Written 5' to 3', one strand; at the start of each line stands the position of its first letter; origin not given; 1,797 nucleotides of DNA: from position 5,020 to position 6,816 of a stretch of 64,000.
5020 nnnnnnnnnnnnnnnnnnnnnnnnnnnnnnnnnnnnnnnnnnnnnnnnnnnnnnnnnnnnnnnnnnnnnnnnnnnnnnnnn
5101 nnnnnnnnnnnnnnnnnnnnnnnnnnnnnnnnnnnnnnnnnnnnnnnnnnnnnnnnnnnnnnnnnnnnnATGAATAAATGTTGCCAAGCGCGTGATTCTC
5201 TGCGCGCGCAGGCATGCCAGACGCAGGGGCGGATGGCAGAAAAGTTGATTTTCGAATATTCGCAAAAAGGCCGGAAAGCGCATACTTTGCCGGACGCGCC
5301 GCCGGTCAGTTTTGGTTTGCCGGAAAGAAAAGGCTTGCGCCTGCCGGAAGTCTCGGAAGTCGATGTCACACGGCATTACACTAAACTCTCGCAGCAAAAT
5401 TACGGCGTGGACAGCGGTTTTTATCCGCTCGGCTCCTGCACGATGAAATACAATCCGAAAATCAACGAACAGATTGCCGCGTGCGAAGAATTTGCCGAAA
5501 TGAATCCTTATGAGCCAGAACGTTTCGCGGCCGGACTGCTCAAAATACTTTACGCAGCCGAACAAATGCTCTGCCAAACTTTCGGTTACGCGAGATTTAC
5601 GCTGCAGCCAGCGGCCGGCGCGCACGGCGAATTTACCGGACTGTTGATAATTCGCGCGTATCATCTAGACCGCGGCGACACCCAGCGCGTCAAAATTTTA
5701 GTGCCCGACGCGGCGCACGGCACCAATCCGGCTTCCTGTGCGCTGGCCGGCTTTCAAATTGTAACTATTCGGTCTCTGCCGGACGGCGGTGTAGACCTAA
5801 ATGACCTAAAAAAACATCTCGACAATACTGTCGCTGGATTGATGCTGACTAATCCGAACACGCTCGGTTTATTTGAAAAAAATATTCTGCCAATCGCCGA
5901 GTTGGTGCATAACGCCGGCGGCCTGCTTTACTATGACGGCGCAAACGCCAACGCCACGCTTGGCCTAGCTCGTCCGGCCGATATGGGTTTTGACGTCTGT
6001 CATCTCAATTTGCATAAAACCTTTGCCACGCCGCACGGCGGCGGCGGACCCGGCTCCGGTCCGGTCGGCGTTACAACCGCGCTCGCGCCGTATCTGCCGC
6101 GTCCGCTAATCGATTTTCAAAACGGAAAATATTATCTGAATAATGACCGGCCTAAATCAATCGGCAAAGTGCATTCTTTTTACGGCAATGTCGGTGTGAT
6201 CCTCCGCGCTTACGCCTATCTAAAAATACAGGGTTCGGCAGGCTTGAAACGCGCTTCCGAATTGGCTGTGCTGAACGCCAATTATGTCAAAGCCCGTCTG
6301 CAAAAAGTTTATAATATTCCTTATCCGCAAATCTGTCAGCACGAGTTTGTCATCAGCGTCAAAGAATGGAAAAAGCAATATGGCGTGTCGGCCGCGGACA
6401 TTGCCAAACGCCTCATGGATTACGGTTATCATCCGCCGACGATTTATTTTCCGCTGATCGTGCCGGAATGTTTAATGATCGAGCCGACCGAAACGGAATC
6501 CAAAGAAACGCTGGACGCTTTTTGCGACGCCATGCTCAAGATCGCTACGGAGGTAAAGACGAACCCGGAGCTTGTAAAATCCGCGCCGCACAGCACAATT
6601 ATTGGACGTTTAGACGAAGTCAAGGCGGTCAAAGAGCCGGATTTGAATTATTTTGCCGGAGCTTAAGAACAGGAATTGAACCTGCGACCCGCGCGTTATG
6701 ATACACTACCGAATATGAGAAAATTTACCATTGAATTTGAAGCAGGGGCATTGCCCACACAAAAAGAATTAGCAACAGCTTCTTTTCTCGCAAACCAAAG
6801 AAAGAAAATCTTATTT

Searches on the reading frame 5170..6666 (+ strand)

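Call 115: search_protein_families(library=pfam, proteins=[window:5170-6666:+], max_evalue=0.001)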
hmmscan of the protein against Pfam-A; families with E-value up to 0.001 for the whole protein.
window:5170-6666:+ (498 aa): 2 families
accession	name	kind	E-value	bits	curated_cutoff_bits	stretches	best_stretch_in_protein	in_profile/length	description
PF21478.3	GcvP2_C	-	5.8e-36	123.5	27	1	362-464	1-104/122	Glycine dehydrogenase, C-terminal domain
PF00266.25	Aminotran_5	-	0.00045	19.7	21.5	0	178-290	93-207/371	Aminotransferase class-V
